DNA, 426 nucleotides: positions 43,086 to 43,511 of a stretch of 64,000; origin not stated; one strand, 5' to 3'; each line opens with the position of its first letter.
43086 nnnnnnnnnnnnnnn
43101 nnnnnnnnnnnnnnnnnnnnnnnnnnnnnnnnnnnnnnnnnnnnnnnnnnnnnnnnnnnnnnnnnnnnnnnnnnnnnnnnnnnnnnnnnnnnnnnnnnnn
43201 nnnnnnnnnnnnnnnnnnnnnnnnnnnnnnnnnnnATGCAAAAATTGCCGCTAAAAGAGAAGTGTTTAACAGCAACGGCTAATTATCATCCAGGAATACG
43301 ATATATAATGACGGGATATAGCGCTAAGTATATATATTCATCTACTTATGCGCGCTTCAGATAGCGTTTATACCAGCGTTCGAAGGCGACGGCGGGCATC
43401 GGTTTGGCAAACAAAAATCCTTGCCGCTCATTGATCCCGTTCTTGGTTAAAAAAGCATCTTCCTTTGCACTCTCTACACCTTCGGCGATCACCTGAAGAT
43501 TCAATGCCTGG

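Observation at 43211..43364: Plus-strand small ORF with a GGGGG Shine-Dalgarno-like run between yciZ and pdeR (probably spurious)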

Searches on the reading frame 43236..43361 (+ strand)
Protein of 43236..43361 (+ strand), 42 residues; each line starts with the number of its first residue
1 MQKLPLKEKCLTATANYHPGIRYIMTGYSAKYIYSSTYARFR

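Call 9: search_protein_families(proteins=[window:43236-43361:+], library=ncbifam, max_evalue=1)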
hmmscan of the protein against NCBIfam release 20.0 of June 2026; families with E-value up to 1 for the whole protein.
seq(42 aa): 0 families

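Call 27: list_cluster_members(proteins=[window:43236-43361:+])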
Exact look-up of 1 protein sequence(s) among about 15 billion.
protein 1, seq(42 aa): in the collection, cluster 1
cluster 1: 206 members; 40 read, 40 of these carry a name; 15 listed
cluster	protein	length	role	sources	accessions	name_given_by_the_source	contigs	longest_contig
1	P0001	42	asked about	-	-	protein YmiD [Shigella sonnei] | Protein YmiD n=3 Tax=Escherichia coli TaxID=562 RepID=YMID_ECOLI | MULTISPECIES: protein YmiD [Enterobacteriaceae]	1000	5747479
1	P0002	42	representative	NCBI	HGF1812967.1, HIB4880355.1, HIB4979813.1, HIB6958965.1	TPA: protein YmiD [Escherichia coli]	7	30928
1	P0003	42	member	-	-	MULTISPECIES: protein YmiD [Enterobacteriaceae]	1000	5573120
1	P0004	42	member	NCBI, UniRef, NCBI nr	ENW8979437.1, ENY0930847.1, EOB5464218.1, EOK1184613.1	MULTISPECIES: protein YmiD [Escherichia] | Protein YmiD n=1 Tax=Escherichia coli TaxID=562 RepID=A0AAW7VEW7_ECOLX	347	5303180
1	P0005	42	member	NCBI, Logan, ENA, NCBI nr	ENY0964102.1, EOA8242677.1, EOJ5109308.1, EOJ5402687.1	protein YmiD [Escherichia coli] | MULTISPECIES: protein YmiD [Escherichia]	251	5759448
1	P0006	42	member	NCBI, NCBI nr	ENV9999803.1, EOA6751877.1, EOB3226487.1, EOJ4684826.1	protein YmiD [Escherichia coli]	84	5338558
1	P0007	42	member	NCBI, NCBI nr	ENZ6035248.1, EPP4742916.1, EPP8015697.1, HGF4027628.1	TPA: protein YmiD [Escherichia coli] | protein YmiD [Escherichia coli]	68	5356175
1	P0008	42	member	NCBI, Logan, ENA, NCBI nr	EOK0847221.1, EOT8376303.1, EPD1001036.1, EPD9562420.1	TPA: protein YmiD [Escherichia coli] | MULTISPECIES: protein YmiD [Escherichia]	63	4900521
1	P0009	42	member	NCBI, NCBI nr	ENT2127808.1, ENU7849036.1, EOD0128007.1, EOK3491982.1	TPA: protein YmiD [Escherichia coli] | protein YmiD [Escherichia coli]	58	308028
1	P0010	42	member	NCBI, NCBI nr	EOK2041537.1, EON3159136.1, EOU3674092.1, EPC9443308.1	TPA: protein YmiD [Escherichia coli] | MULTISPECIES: protein YmiD [Enterobacteriaceae]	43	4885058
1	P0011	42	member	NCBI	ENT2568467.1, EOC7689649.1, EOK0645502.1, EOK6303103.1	protein YmiD [Escherichia coli]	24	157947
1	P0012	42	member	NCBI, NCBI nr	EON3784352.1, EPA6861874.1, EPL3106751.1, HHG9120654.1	protein YmiD [Escherichia coli]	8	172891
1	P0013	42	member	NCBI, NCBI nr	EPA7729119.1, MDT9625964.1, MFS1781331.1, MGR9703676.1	protein YmiD [Escherichia coli]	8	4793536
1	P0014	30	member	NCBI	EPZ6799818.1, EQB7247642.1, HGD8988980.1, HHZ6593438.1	protein YmiD, partial [Escherichia coli]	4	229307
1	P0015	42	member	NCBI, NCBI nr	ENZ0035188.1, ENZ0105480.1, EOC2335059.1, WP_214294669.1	protein YmiD [Escherichia coli]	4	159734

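Call 28: find_homologous_proteins(query=window:43236-43361:+, max_evalue=10)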
Query seq(42 aa) (42 aa): 36 proteins with E <= 10 among 36 candidates.
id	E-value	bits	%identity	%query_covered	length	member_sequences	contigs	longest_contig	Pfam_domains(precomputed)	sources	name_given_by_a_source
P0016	4.4e-20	86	98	100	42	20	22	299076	PF23497.2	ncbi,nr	ncbi:TPA: protein YmiD [Escherichia coli]|nr:protein YmiD [Escherichia coli] MDA6498919.1 protein Ym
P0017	4.9e-19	83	95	100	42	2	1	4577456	PF23497.2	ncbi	ncbi:protein YmiD [Shigella flexneri]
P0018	6.6e-19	82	93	100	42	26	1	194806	PF23497.2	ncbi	ncbi:protein YmiD [Escherichia coli]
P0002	1.3e-18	81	93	100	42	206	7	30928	PF23497.2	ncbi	ncbi:TPA: protein YmiD [Escherichia coli]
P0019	1.2e-16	75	90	100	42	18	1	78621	PF23497.2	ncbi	ncbi:TPA: protein YmiD [Escherichia coli]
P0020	1.7e-15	72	88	100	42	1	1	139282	PF23497.2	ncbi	ncbi:TPA: hypothetical protein ACGSUZ_003304 [Escherichia coli]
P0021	2.0e-15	72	90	100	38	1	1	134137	PF23497.2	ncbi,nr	ncbi:protein YmiD [Escherichia coli]|nr:protein YmiD [Escherichia coli]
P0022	5.4e-13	64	82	93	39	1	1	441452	PF23497.2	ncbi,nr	ncbi:hypothetical protein QQN94_14260 [Escherichia coli]|nr:hypothetical protein [Escherichia coli] 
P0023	7.7e-13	64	91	81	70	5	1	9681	PF23497.2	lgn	-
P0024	1.4e-12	63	97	76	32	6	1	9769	PF23497.2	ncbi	ncbi:protein YmiD, partial [Escherichia coli]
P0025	4.0e-12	62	74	100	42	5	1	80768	PF23497.2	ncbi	ncbi:hypothetical protein [Escherichia marmotae]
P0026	5.9e-11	58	100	67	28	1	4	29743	PF23497.2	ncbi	ncbi:TPA: protein YmiD, partial [Escherichia coli]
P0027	2.5e-10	56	97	71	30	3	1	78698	PF23497.2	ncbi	ncbi:TPA: protein YmiD, partial [Escherichia coli]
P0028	3.1e-9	53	100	62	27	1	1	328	PF23497.2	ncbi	ncbi:TPA: protein YmiD, partial [Escherichia coli]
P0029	4.3e-9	52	76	100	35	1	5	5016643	PF23497.2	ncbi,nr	ncbi:hypothetical protein [Escherichia coli]|nr:hypothetical protein [Escherichia coli]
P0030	1.1e-8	51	96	67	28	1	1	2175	PF23497.2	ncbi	ncbi:protein YmiD, partial [Shigella boydii]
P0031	1.7e-8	51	100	62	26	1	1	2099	PF23497.2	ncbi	ncbi:TPA: protein YmiD, partial [Escherichia coli]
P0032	1.8e-8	51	93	67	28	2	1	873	PF23497.2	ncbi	ncbi:protein YmiD, partial [Escherichia coli]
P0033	2.1e-8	50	100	60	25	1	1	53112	PF23497.2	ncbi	ncbi:TPA: protein YmiD, partial [Escherichia coli]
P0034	9.6e-8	48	96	62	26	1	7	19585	PF23497.2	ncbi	ncbi:TPA: protein YmiD, partial [Escherichia coli]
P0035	1.1e-7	48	100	57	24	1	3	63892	PF23497.2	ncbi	ncbi:TPA: protein YmiD, partial [Escherichia coli]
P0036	2.0e-7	47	89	64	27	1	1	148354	PF23497.2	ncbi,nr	ncbi:hypothetical protein MLT56_14400, partial [Escherichia coli]|nr:hypothetical protein [Escherich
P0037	2.6e-7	47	96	62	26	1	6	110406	PF23497.2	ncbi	ncbi:TPA: protein YmiD, partial [Escherichia coli]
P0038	4.9e-7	46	96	60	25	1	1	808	PF23497.2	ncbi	ncbi:TPA: protein YmiD, partial [Escherichia coli]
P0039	4.9e-7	46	100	55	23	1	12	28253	PF23497.2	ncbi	ncbi:TPA: protein YmiD, partial [Escherichia coli]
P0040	9.7e-7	45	100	57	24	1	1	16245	PF23497.2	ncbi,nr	ncbi:protein YmiD, partial [Escherichia coli]|nr:protein YmiD [Escherichia coli]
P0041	2.5e-6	44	96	57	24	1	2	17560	PF23497.2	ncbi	ncbi:protein YmiD, partial [Escherichia coli]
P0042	6.9e-6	43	96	57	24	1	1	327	PF23497.2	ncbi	ncbi:TPA: protein YmiD, partial [Escherichia coli]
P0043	1.1e-5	42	96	55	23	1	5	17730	PF23497.2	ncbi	ncbi:TPA: protein YmiD, partial [Escherichia coli]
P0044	1.2e-5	42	96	57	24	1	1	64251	PF23497.2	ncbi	ncbi:TPA: protein YmiD, partial [Escherichia coli]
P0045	1.5e-5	42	100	55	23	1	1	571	PF23497.2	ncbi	ncbi:protein YmiD, partial [Escherichia coli]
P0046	3.1e-5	41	96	55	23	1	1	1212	PF23497.2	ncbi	ncbi:TPA: protein YmiD, partial [Escherichia coli]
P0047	6.8e-5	40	74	79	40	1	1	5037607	PF23497.2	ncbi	ncbi:hypothetical protein [Escherichia coli]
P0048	1.8e-4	38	96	55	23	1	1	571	PF23497.2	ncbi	ncbi:protein YmiD, partial [Escherichia coli]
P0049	5.5e-4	37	100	45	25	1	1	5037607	PF23497.2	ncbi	ncbi:hypothetical protein [Escherichia coli]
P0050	7.9e-3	33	91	52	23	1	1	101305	PF23497.2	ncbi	ncbi:protein YmiD, partial [Escherichia coli]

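Call 33: profile_search(protein=window:43236-43361:+)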
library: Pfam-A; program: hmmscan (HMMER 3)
A. the first sequence (42 residues): domains with independent E <= 10: 1; with E <= 0.001: 1
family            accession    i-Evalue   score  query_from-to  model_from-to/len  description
YmiD              PF23497.1       2e-35   120.9       1-42          1-42/42  YmiD

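Call 65: search_solved_structures(query=window:43236-43361:+, max_evalue=10)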
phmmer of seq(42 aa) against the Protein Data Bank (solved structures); distinct sequences matched with E-value up to 10: 3.
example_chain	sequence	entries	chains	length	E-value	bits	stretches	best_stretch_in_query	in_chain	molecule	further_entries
8deb_A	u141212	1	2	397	0.83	13.4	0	7-35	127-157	Carboxyspermidine dehydrogenase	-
5a43_C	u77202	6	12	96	1.6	12.5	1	12-39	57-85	MONOBODIES | monobody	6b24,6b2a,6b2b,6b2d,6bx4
5kbn_C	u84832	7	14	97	1.7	12.4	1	12-39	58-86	monobody | monobody M9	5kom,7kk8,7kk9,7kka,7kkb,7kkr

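Call 66: search_protein_families(proteins=[window:43236-43361:+], library=padloc, max_evalue=1)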
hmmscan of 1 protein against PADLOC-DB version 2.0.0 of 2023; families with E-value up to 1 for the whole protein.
seq(42 aa): 0 families

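Call 80: predict_structure(alignment_id=A2)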
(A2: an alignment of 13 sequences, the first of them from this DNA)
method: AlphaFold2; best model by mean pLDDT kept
length: 42 residues; sequences in the alignment: 13
mean_pLDDT: 61.3   pTM: 0.27
mean pLDDT of the five models: 61.3, 59.6, 58.1, 56.3, 50.8
residues with pLDDT >= 90: 0; 70-90: 5; 50-70: 36; < 50: 1
segments of 3 or more residues with pLDDT < 50: none
pLDDT, mean of each block of 10 residues (from residue 1): 56 58 68 65 53
secondary structure, 60 per line:
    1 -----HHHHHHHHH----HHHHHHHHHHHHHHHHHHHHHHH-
elements in order: H6-14 H19-41
